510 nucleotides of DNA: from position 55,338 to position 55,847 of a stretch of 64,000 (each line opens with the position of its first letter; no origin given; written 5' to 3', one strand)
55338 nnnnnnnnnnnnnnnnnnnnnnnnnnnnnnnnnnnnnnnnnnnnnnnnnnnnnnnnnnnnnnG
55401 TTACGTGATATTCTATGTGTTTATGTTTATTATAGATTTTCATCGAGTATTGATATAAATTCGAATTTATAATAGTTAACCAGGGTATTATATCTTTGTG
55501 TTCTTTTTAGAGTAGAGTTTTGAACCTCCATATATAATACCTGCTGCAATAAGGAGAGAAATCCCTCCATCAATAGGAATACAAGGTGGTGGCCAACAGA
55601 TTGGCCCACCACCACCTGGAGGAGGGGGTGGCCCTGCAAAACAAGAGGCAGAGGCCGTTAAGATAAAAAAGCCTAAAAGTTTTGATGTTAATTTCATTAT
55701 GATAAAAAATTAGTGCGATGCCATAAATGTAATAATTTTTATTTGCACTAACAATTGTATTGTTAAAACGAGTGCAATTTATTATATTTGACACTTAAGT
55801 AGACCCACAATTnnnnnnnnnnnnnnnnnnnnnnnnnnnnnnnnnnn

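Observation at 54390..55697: XrtF exosortase module preceded by a 69-aa gene with a P-I-D / TM / basic C-terminal sorting signal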

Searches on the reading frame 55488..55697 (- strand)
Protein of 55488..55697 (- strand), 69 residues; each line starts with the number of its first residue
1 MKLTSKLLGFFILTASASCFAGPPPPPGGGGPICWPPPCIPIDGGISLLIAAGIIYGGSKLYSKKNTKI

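Call 3: search_protein_families(library=ncbifam, proteins=[window:55488-55697:-], max_evalue=1)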
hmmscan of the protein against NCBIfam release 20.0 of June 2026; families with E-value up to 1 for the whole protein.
window:55488-55697:- (69 aa): 2 families
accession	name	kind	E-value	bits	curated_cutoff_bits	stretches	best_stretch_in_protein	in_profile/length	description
NF046080.1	PID_CTERM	domain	1.5e-10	40.6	26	1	41-64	2-25/25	PID-CTERM protein-sorting domain-containing protein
NF040984.1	BimA_first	exception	0.31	9.9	800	1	21-45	78-103/517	trimeric autotransporter actin-nucleating factor BimA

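Call 4: search_protein_families(library=pfam, proteins=[window:55488-55697:-], max_evalue=1)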
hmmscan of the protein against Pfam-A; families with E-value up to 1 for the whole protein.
window:55488-55697:- (69 aa): 0 families

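Call 9: find_homologous_proteins(query=window:55488-55697:-, max_evalue=0.01)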
Query window:55488-55697:- (69 aa): 247 proteins with E <= 0.01 among 248 candidates; the best 120 are listed.
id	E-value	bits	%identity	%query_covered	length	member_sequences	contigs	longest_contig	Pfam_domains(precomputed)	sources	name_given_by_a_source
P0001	1.6e-38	147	100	100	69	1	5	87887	PF28310.1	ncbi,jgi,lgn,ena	jgi:hypothetical protein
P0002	1.1e-37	145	99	100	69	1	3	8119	PF28310.1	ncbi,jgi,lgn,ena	jgi:hypothetical protein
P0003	1.4e-35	138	91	100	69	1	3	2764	PF28310.1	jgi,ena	jgi:hypothetical protein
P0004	5.0e-35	136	90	100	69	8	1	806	PF28310.1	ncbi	-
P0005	1.5e-34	135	89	100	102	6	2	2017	PF28310.1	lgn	-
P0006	2.1e-34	134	90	100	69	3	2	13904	PF28310.1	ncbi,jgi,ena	jgi:hypothetical protein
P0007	3.4e-34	134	88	100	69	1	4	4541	PF28310.1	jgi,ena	jgi:hypothetical protein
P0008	8.7e-34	132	86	100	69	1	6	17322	PF28310.1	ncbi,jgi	jgi:hypothetical protein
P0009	1.2e-33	132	87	100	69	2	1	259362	PF28310.1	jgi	-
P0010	3.1e-33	131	87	100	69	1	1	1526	PF28310.1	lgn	-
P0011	9.1e-25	104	74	99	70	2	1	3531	PF28310.1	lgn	-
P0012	4.0e-24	102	69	99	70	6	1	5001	PF28310.1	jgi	jgi:hypothetical protein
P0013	2.4e-23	99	69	99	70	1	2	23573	PF28310.1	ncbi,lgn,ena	-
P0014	5.3e-23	98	73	88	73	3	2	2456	PF28310.1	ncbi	-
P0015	6.2e-23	98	66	100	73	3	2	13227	PF28310.1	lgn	-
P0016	6.6e-23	98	67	99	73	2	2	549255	PF28310.1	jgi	jgi:hypothetical protein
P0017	7.8e-23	97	71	86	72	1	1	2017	PF28310.1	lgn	-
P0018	2.6e-22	96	68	99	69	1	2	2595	PF28310.1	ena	-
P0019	2.9e-22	96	69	99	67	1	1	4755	PF28310.1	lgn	-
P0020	4.1e-22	95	63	99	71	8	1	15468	PF28310.1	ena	-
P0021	7.6e-22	94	68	96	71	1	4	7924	PF28310.1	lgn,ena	-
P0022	7.7e-22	94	62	99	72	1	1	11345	PF28310.1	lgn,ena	-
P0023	1.1e-21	94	69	99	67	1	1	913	PF28310.1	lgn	-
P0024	1.4e-21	93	70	86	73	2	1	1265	PF28310.1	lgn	-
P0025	3.1e-21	92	70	77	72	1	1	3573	PF28310.1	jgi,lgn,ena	-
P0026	4.0e-21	92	68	90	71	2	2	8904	PF28310.1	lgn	-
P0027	6.1e-21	91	61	99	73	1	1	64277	PF28310.1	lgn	-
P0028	1.4e-20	90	68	90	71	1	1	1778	PF28310.1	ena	-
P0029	2.1e-20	90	63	99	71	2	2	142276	PF28310.1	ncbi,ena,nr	ncbi:MAG: hypothetical protein IPL10_13525 [Bacteroidetes bacterium]|nr:hypothetical protein [Bacter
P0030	4.9e-20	89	62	99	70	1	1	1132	PF28310.1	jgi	jgi:hypothetical protein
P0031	7.7e-20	88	83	43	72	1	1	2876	PF28310.1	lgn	-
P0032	7.7e-20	88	68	90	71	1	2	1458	PF28310.1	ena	-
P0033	8.6e-20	88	95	29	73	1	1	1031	PF28310.1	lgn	-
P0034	9.8e-20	88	77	51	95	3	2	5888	PF28310.1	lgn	-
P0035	9.9e-20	88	70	94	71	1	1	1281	PF28310.1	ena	-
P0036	1.1e-19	87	60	99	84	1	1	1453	PF28310.1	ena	-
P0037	1.3e-19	87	83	42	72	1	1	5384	PF28310.1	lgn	-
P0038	1.7e-19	87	86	51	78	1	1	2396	PF28310.1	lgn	-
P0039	2.1e-19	87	60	96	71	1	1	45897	PF28310.1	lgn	-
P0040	2.2e-19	87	62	99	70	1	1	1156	PF28310.1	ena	-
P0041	2.3e-19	86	77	43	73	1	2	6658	PF28310.1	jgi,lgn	-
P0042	2.5e-19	86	60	99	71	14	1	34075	PF28310.1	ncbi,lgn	-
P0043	2.8e-19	86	61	97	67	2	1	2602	PF28310.1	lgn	-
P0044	3.1e-19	86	66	86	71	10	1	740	PF28310.1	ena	-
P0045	3.4e-19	86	83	43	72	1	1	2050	PF28310.1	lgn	-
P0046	3.6e-19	86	77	43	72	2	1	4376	PF28310.1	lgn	-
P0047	4.9e-19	85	80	51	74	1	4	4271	PF28310.1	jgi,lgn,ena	jgi:hypothetical protein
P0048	4.9e-19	85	62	96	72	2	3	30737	PF28310.1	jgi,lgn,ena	-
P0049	5.8e-19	85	60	99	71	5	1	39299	PF28310.1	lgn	-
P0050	7.0e-19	85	82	57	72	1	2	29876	PF28310.1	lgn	-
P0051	7.8e-19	85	83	51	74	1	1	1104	PF28310.1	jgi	jgi:hypothetical protein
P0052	8.3e-19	85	60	99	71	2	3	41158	PF28310.1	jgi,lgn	jgi:hypothetical protein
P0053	9.4e-19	85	62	96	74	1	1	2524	PF28310.1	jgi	jgi:hypothetical protein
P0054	9.6e-19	84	61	96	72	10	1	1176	PF28310.1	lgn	-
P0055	9.7e-19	84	83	51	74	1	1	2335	PF28310.1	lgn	-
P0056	1.3e-18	84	60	99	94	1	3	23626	PF28310.1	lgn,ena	-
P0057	1.4e-18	84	92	38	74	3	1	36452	PF28310.1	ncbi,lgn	-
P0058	1.4e-18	84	64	96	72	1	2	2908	PF28310.1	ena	-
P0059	1.7e-18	84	80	51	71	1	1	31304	PF28310.1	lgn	-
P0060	1.8e-18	84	83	43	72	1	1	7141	PF28310.1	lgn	-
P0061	1.9e-18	84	78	49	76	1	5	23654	PF28310.1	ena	-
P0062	2.1e-18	83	77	43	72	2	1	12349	PF28310.1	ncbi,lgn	-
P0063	2.2e-18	83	80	51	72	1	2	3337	PF28310.1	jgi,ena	jgi:hypothetical protein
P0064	2.4e-18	83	80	51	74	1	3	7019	PF28310.1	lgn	-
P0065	2.6e-18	83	83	43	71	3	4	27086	PF28310.1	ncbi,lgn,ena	-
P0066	2.8e-18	83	86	51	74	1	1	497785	PF28310.1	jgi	jgi:hypothetical protein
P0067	3.1e-18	83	74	51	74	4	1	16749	PF28310.1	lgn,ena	-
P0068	4.1e-18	82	77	51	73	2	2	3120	PF28310.1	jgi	-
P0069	5.0e-18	82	80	51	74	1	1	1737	PF28310.1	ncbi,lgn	-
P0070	6.8e-18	82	83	51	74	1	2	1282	PF28310.1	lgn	-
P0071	6.9e-18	82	64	96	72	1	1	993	PF28310.1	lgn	-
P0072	7.0e-18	82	83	51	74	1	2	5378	PF28310.1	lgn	-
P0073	7.2e-18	82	83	51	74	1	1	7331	PF28310.1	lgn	-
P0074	7.5e-18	82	78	58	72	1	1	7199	PF28310.1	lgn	-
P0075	8.7e-18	81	61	99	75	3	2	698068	PF28310.1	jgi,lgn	-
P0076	9.0e-18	81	83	51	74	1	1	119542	PF28310.1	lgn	-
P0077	1.1e-17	81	74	51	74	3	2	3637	PF28310.1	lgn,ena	-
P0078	1.1e-17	81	92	38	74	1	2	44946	PF28310.1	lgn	-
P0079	1.2e-17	81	56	96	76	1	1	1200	PF28310.1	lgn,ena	-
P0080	1.3e-17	81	81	38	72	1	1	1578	PF28310.1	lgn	-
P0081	1.6e-17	81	65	94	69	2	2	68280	PF28310.1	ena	-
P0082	1.7e-17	81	61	97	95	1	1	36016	PF28310.1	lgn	-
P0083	2.0e-17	80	80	51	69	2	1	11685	PF28310.1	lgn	-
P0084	2.1e-17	80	62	99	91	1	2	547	PF28310.1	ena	-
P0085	2.4e-17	80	54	97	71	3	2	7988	PF28310.1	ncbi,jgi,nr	ncbi:MAG TPA: hypothetical protein VNY73_08570 [Bacteroidia bacterium]|jgi:hypothetical protein|nr:h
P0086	2.6e-17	80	58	38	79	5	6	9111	PF28310.1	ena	-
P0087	2.7e-17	80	80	51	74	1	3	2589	PF28310.1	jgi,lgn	jgi:hypothetical protein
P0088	2.7e-17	80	80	51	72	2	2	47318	PF28310.1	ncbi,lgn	-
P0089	3.0e-17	80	80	51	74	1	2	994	PF28310.1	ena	-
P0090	3.2e-17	80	76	54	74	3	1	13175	PF28310.1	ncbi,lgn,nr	ncbi:MAG: hypothetical protein IT237_03730 [Bacteroidia bacterium]|nr:hypothetical protein [Bacteroi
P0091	3.3e-17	80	57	99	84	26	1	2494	PF28310.1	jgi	jgi:hypothetical protein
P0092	3.4e-17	80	80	51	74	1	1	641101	PF28310.1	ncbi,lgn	ncbi:MAG: hypothetical protein V4565_10795 [Bacteroidota bacterium]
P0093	3.7e-17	79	72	42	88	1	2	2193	PF28310.1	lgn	-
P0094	4.4e-17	79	56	99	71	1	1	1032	PF28310.1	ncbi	-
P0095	6.6e-17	79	71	41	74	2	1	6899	PF28310.1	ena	-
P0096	7.0e-17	79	75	58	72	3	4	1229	PF28310.1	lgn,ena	-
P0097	7.1e-17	79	84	54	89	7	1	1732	PF28310.1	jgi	-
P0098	8.2e-17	78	63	39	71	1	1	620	PF28310.1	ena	-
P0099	9.3e-17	78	80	58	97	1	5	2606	PF28310.1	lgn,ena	-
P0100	1.0e-16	78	66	84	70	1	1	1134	PF28310.1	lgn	-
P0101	1.1e-16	78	66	86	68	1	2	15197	PF28310.1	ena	-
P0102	1.3e-16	78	57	86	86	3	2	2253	PF28310.1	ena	-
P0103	1.4e-16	78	80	51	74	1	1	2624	PF28310.1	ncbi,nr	ncbi:MAG: hypothetical protein JNM51_07080 [Bacteroidia bacterium]|nr:hypothetical protein [Bacteroi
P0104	1.4e-16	78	76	42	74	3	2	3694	PF28310.1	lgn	-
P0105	2.6e-16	77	80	51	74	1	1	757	PF28310.1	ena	-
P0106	2.7e-16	77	59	96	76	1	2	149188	PF28310.1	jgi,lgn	-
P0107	2.9e-16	77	76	42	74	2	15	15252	PF28310.1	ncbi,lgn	-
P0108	3.9e-16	76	58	96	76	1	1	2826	PF28310.1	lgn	-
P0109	4.1e-16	76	68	36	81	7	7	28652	PF28310.1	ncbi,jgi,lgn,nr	ncbi:MAG: hypothetical protein N3F62_04315 [Bacteroidia bacterium]|jgi:hypothetical protein|nr:hypot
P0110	4.1e-16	76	44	96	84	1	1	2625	PF28310.1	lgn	-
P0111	4.5e-16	76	83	51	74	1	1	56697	PF28310.1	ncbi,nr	ncbi:MAG: hypothetical protein HY062_10390 [Bacteroidetes bacterium]|nr:hypothetical protein [Bacter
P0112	5.1e-16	76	70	48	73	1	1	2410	PF28310.1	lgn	-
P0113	5.1e-16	76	77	62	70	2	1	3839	PF28310.1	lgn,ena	-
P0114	5.6e-16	76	63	42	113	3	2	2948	PF28310.1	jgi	jgi:hypothetical protein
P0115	6.1e-16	76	86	52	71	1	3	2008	PF28310.1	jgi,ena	-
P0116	6.8e-16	75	46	94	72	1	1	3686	PF28310.1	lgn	-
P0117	7.8e-16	75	60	96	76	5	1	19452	PF28310.1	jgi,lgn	-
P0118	9.6e-16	75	80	51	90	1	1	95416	PF28310.1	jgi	jgi:hypothetical protein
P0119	9.9e-16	75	76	36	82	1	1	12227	PF28310.1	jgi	-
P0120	1.0e-15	75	66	51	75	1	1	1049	PF28310.1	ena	-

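Call 12: find_encoding_contigs(protein=P0001, flank=6000, max_places=5)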
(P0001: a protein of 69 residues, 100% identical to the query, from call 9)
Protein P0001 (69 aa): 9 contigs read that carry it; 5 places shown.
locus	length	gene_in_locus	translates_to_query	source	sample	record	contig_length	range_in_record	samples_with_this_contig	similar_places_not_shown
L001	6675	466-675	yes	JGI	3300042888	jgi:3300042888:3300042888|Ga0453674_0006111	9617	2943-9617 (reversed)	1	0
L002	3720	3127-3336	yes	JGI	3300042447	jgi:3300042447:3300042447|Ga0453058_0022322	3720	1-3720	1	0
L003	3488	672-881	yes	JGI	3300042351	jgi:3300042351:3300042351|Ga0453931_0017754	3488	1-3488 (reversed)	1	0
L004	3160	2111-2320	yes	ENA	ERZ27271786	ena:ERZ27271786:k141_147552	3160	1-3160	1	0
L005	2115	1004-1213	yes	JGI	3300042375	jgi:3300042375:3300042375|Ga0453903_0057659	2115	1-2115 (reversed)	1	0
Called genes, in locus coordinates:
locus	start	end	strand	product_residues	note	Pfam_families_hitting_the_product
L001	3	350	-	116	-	?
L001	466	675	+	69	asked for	PF28310:PID_CTERM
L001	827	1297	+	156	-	-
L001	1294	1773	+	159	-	-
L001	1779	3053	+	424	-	PF00464:SHMT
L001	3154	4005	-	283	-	PF19841:GldN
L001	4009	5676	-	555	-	PF12081:GldM_1st, PF21601:GldM_2nd, PF21602:GldM_3rd, PF12080:GldM_4th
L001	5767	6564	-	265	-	PF22827:GldL_N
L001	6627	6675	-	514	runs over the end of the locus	PF03781:FGE-sulfatase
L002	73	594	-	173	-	PF02357:NusG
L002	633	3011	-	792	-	-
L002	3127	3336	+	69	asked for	PF28310:PID_CTERM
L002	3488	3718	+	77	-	?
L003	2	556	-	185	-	?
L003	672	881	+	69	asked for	PF28310:PID_CTERM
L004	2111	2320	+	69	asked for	PF28310:PID_CTERM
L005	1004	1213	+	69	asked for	PF28310:PID_CTERM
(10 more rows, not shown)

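Call 13: find_encoding_contigs(protein=P0016, flank=5000, max_places=2)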
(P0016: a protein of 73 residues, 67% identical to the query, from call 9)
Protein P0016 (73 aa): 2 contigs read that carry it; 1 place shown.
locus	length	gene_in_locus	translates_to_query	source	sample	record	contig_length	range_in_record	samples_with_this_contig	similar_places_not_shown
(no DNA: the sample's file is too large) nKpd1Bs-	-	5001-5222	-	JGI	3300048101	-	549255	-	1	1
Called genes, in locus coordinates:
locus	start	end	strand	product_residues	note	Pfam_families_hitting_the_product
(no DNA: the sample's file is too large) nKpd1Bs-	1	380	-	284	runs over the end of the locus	PF01061:ABC2_membrane, PF12698:ABC2_membrane_3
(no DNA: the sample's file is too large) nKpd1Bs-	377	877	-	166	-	PF02357:NusG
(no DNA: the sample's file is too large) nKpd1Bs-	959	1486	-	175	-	-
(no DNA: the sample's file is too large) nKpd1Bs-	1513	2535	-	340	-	PF01073:3Beta_HSD, PF01370:Epimerase, PF02719:Polysacc_synt_2, PF04321:RmlD_sub_bind (weak), PF16363:GDP_Man_Dehyd, PF13460:NAD_binding_10 (weak), PF07993:NAD_binding_4 (weak)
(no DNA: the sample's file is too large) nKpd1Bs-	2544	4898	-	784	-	-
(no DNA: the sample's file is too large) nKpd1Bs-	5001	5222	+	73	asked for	PF28310:PID_CTERM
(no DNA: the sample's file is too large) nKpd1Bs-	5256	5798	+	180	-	PF09721:Exosortase_EpsH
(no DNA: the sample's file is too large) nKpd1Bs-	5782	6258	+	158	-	-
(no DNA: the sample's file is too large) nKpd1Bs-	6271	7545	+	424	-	PF00464:SHMT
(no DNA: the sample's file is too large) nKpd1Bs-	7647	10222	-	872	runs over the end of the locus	PF13414:TPR_11 (weak), PF00515:TPR_1 (weak), PF07719:TPR_2 (weak)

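Call 14: find_encoding_contigs(protein=P0092, flank=5000, max_places=2)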
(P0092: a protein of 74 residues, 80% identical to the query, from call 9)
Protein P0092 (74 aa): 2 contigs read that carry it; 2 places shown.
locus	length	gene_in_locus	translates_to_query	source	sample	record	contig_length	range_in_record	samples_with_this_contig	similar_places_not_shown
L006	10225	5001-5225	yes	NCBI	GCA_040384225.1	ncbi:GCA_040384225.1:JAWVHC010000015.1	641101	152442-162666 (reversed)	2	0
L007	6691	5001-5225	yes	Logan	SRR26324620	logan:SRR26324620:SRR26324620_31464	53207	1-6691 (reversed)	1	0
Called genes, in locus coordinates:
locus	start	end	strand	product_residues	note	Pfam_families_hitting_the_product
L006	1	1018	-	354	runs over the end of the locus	PF01757:Acyl_transf_3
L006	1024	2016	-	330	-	PF01073:3Beta_HSD, PF01370:Epimerase, PF02719:Polysacc_synt_2, PF07993:NAD_binding_4, PF08659:KR (weak), PF13460:NAD_binding_10, PF16363:GDP_Man_Dehyd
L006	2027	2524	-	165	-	PF02357:NusG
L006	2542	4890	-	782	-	-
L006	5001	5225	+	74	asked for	PF28310:PID_CTERM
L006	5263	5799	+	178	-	PF09721:Exosortase_EpsH (weak)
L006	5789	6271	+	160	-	-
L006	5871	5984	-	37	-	-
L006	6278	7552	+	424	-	PF00464:SHMT, PF00155:Aminotran_1_2 (faint)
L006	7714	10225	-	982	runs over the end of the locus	PF00675:Peptidase_M16, PF05193:Peptidase_M16_C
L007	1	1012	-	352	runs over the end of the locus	PF01757:Acyl_transf_3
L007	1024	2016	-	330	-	PF01073:3Beta_HSD, PF01370:Epimerase, PF02719:Polysacc_synt_2, PF07993:NAD_binding_4, PF08659:KR (weak), PF13460:NAD_binding_10, PF16363:GDP_Man_Dehyd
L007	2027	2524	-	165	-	PF02357:NusG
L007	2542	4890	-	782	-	-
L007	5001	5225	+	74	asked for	PF28310:PID_CTERM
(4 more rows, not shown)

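Call 15: find_encoding_contigs(protein=P0109, flank=5000, max_places=2)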
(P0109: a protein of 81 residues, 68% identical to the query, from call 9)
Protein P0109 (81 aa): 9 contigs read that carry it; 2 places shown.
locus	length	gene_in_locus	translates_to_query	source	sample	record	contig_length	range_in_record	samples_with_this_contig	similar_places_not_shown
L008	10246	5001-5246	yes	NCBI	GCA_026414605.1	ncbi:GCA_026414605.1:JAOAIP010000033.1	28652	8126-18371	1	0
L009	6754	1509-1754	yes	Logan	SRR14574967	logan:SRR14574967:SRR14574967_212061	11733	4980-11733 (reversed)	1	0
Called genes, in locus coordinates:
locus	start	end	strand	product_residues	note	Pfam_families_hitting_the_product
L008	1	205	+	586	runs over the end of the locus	PF00496:SBP_bac_5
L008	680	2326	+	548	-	-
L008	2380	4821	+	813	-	PF18990:DUF5723, PF02412:TSP_3 (faint), PF00691:OmpA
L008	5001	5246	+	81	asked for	PF28310:PID_CTERM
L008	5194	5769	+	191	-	PF09721:Exosortase_EpsH (weak)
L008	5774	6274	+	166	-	-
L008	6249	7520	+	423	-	PF00464:SHMT, PF01212:Beta_elim_lyase (weak)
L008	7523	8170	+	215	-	PF00702:Hydrolase, PF13419:HAD_2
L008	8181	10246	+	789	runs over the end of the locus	PF02706:Wzz, PF13807:GNVR, PF10609:ParA (weak), PF13614:AAA_31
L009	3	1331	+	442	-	?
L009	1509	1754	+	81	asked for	PF28310:PID_CTERM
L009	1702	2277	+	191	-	PF09721:Exosortase_EpsH (weak)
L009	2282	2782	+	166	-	-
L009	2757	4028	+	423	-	PF00464:SHMT, PF01212:Beta_elim_lyase (weak)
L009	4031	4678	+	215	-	PF00702:Hydrolase, PF13419:HAD_2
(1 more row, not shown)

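Call 16: find_encoding_contigs(protein=P0085, flank=5000, max_places=2)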
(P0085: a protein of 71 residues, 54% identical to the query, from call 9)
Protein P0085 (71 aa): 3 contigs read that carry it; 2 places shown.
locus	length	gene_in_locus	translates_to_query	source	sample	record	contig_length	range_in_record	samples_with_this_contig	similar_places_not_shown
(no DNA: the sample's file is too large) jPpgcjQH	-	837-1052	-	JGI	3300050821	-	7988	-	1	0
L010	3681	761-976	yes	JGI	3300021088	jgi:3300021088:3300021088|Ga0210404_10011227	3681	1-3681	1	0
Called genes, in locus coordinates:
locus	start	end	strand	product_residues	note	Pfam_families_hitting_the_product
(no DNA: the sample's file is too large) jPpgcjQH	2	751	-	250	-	?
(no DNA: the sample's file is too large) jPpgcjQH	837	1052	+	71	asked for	PF28310:PID_CTERM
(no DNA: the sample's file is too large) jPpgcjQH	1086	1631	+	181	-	PF09721:Exosortase_EpsH (weak)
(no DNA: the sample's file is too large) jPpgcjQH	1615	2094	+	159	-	-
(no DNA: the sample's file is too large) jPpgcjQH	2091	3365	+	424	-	PF00464:SHMT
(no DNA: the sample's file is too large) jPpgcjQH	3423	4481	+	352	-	-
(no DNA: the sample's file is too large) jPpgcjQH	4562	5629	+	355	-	-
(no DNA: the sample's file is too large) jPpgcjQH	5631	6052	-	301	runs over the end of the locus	PF00892:EamA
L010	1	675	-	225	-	?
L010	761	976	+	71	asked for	PF28310:PID_CTERM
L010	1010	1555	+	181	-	PF09721:Exosortase_EpsH (weak)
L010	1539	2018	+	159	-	-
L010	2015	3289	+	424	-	PF00464:SHMT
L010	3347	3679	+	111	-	?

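Call 25: search_protein_representatives(alignment_id=A1)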
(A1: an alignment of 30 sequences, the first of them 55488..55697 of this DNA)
Query: 30 sequences, 72 profile positions. Proteins with E-value up to 0.001 (for the whole library): 1928; up to 1e-10: 123; up to 1e-30: 0. The best 150 are listed.
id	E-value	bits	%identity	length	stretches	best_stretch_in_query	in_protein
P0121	4.0e-28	113.1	-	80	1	9-69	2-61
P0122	1.7e-26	107.9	-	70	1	1-69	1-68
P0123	1.2e-22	95.6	-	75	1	3-71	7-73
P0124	4.7e-22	93.7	-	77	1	8-70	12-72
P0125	6.7e-21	90.0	-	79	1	9-70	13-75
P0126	7.4e-21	89.9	-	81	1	1-69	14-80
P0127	4.0e-20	87.5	-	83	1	6-69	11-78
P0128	7.2e-20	86.7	-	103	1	4-67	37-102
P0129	1.1e-19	86.2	-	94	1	5-70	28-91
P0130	2.9e-19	84.7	-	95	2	27-68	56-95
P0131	5.1e-19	84.0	-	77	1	6-71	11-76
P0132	6.6e-19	83.6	-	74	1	7-70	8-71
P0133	1.0e-18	83.0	-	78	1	4-69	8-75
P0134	1.6e-18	82.4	-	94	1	6-70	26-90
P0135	1.7e-18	82.3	-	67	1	1-71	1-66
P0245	1.2e-10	57.1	-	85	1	4-68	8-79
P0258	2.4e-10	56.2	-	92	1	6-70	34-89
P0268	4.7e-10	55.3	-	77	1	6-70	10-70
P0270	4.8e-10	55.2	-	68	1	4-70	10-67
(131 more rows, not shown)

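Call 29: find_encoding_contigs(protein=P0268, flank=5000, max_places=2)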
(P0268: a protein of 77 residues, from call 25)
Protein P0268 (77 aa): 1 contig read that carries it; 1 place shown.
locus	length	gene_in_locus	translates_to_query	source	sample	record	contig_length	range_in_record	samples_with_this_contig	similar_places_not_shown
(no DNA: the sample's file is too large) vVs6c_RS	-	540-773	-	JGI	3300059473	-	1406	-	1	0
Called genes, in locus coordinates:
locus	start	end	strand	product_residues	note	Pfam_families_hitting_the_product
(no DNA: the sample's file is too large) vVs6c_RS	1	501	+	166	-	?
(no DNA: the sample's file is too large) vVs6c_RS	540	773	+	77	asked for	PF28310:PID_CTERM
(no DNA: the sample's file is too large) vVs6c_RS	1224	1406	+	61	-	?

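Call 32: find_encoding_contigs(protein=P0270, flank=5000, max_places=2)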
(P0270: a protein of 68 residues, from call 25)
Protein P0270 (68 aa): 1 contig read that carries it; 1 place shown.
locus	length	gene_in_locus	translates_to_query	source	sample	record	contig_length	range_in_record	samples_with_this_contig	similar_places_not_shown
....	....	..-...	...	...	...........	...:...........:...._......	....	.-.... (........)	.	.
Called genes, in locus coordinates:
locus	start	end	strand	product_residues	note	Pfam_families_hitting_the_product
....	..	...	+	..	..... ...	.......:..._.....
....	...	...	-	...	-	-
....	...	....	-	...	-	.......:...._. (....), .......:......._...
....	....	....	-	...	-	-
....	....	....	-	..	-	?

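Call 33: find_encoding_contigs(protein=P0258, flank=5000, max_places=2)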
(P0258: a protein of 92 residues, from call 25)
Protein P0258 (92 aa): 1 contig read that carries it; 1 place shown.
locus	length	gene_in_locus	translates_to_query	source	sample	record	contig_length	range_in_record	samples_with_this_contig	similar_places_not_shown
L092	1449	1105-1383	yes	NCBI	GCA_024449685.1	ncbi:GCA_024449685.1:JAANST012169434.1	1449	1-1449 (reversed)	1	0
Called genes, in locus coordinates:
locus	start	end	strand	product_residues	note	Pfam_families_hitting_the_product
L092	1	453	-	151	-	?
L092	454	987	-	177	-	PF01871:AMMECR1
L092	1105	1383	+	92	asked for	PF28310:PID_CTERM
